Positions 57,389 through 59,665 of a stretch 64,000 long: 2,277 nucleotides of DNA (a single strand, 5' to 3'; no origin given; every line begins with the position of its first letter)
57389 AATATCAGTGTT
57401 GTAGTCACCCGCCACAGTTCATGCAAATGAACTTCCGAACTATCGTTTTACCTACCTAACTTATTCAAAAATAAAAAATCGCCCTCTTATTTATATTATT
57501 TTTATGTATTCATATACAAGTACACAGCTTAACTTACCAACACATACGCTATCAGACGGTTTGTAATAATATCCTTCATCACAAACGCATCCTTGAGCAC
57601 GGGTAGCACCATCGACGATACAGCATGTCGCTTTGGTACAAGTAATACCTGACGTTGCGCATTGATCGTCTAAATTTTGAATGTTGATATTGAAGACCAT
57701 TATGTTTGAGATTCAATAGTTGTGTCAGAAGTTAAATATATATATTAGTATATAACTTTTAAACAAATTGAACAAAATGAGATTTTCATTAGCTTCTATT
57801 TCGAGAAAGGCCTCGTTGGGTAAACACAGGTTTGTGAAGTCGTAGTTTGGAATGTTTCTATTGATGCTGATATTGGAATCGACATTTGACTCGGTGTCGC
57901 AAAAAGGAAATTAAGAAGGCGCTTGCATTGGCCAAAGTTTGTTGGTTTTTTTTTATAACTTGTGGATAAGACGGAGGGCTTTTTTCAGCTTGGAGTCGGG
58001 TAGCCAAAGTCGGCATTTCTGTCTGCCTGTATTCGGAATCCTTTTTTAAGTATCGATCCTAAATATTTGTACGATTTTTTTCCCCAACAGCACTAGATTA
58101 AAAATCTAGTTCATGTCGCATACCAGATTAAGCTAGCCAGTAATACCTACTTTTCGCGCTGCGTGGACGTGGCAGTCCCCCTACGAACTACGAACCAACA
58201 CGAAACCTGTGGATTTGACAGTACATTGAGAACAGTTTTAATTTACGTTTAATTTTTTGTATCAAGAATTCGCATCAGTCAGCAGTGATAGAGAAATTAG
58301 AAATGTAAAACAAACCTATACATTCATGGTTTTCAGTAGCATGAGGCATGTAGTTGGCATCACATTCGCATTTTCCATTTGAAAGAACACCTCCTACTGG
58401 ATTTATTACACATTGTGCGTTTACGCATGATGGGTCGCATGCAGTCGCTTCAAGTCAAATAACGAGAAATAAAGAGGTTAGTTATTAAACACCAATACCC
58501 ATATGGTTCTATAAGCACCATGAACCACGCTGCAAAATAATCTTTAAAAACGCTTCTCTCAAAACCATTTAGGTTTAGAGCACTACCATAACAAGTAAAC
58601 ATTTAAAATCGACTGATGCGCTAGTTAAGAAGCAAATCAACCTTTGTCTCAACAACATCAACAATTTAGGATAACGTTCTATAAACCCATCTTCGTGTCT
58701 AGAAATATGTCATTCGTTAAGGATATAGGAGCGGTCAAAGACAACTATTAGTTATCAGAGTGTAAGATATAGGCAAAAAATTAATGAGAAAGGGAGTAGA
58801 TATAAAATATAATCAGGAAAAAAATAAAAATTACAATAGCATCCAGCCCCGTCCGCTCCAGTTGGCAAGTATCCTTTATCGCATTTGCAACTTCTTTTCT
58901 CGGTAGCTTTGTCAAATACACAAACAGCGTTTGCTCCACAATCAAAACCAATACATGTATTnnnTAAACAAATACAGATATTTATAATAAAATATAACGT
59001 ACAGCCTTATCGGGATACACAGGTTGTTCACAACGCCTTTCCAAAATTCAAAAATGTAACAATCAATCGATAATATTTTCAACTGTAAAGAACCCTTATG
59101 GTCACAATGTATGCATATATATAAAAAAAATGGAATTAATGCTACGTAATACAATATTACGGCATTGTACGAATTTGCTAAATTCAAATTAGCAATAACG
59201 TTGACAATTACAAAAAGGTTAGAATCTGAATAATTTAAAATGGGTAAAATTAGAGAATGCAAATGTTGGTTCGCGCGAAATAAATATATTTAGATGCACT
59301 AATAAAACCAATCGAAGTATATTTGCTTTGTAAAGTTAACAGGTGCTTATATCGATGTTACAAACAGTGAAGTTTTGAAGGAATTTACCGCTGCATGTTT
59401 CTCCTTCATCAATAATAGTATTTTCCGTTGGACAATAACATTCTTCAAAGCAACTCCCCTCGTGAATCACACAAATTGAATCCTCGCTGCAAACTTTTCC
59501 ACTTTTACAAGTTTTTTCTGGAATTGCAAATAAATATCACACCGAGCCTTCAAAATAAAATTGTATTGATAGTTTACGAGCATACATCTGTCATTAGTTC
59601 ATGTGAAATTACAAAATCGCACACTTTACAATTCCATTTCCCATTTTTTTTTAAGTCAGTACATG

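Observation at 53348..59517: EGF exon array with two alternating paralogous subtypes, a candidate for exon-skipping diversity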

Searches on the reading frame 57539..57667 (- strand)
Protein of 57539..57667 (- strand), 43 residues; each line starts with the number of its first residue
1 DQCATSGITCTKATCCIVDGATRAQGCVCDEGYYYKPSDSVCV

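Call 45: search_solved_structures(query=A3, max_evalue=1)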
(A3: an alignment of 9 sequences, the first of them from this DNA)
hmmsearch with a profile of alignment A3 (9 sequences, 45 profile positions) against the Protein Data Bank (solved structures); distinct sequences matched with E-value up to 1: 6.
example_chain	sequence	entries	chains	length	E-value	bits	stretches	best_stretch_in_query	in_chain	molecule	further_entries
2h9e_C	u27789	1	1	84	0.017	18.5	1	25-44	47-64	Anti-coagulant protein C2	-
1cou_A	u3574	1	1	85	0.017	18.4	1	25-44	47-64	PROTEIN (NEMATODE ANTICOAGULANT PROTEIN C2)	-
7s7k_A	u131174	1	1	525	0.053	16.9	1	5-36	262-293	Ephrin type-B receptor 2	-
9l93_C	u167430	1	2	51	0.11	15.8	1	9-32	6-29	Nuclear receptor coactivator 4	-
2p3f_N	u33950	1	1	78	0.13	15.6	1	27-40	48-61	Anti-coagulant protein 5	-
6pog_B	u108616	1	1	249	0.3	14.4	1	1-36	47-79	Protein kinase C-binding protein NELL2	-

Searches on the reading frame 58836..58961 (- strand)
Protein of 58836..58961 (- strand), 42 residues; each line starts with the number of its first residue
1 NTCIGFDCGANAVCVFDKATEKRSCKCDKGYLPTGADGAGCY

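Call 46: search_solved_structures(query=A4, max_evalue=1)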
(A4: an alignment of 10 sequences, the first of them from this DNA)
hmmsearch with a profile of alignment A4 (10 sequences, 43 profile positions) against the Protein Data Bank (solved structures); distinct sequences matched with E-value up to 1: 4.
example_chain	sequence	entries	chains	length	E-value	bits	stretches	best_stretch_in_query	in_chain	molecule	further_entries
7txw_A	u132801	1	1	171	0.042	17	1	2-43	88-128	Ookinete surface protein P25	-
8ezk_A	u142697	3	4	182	0.062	16.4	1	2-43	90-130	25 kDa ookinete surface antigen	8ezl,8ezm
6azz_A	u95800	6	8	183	0.063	16.4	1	2-43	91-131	Pfs25 | 25 kDa ookinete surface antigen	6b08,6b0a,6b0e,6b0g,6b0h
6phb_I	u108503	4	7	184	0.063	16.4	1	2-43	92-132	25 kDa ookinete surface antigen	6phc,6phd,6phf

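Call 62: predict_structure(alignment_id=A5)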
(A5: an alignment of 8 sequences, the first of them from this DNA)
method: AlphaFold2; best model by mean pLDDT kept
length: 42 residues; sequences in the alignment: 8
mean_pLDDT: 80.8   pTM: 0.49
mean pLDDT of the five models: 80.8, 79.8, 79.3, 77.9, 76.8
residues with pLDDT >= 90: 2; 70-90: 34; 50-70: 6; < 50: 0
segments of 3 or more residues with pLDDT < 50: none
pLDDT, mean of each block of 10 residues (from residue 1): 78 88 86 71 82
secondary structure, 60 per line:
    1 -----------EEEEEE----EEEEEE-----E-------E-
elements in order: E12-17 E22-27

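Call 65: fold_search(model_id=the predicted structure, library=pdb)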
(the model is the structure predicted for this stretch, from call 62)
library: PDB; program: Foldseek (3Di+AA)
matches with E <= 10: 140; with E <= 0.001: 0
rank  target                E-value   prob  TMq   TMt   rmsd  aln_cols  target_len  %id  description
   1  1gk5_MODEL_1_A        3.3e-01  0.63  0.43  0.38   2.1        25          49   28  Solution Structure the mEGF/TGFalpha44-50 chimeric growth factor (released 2002-08-08)
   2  1z1y_A                5.7e-01  0.57  0.53  0.18   3.4        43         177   28  Crystal structure of Methylated Pvs25, an ookinete protein from Plasmodium vivax (released 2005-12-06)
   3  1nql_B                6.1e-01  0.60  0.46  0.41   1.8        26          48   35  Structure of the extracellular domain of human epidermal growth factor (EGF) receptor in an inactive (low pH) complex  (released 2003-03-11)
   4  8dfi_A                7.0e-01  0.87  0.69  0.36   1.6        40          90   28  Crystal structure of moderately neutralizing / interfering human monoclonal antibody 42C11 Fab in complex with MSP1-19 (released 2022-10-12)
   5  1ivo_C                7.6e-01  0.57  0.46  0.42   1.9        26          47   35  Crystal Structure of the Complex of Human Epidermal Growth Factor and Receptor Extracellular Domains. (released 2002-10-16)
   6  1p9j_MODEL_1_A        8.1e-01  0.47  0.47  0.38   1.8        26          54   35  Solution structure and dynamics of the EGF/TGF-alpha chimera T1E (released 2003-10-07)
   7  1jl9_A                8.7e-01  0.44  0.44  0.44   2.2        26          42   35  Crystal Structure of Human Epidermal Growth Factor (released 2001-10-24)
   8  5kn5_C                1.1e+00  0.23  0.42  0.43   2.6        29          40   24  TGFalpha/Epiregulin complex with neutralizing antibody LY3016859 (released 2016-08-31)
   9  5wb8_C                1.1e+00  0.21  0.40  0.43   2.4        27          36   33  Crystal structure of the epidermal growth factor receptor extracellular region in complex with epigen (released 2017-10-18)
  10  2b0u_C                1.2e+00  0.60  0.52  0.08   1.2        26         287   35  The Structure of the Follistatin:Activin Complex (released 2005-10-11)
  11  10ft_B                1.2e+00  0.54  0.59  0.14   2.2        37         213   27  Cryo-EM structure of receptor tyrosine kinase ROS1 in complex with NELL2 (released 2026-02-25)
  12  5wb7_H                1.2e+00  0.23  0.47  0.46   3.6        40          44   20  Crystal structure of the epidermal growth factor receptor extracellular region in complex with epiregulin (released 2017-10-18)
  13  1xdt_R                1.4e+00  0.33  0.49  0.50   2.3        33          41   27  COMPLEX OF DIPHTHERIA TOXIN AND HEPARIN-BINDING EPIDERMAL GROWTH FACTOR (released 1998-02-25)
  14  5kn5_F                1.4e+00  0.16  0.37  0.38   2.1        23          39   30  TGFalpha/Epiregulin complex with neutralizing antibody LY3016859 (released 2016-08-31)
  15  5jhw_D                1.6e+00  0.57  0.53  0.09   1.1        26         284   35  Crystal Structure of the GDF11:Follistatin 288 complex (released 2017-03-22)
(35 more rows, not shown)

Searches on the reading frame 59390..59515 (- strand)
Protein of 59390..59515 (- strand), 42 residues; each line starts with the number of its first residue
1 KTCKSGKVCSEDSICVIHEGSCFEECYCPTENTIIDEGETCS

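Call 13: search_protein_families(library=pfam, proteins=[window:59390-59515:-], max_evalue=10)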
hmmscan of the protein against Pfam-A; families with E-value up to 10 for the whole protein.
seq(42 aa): 0 families
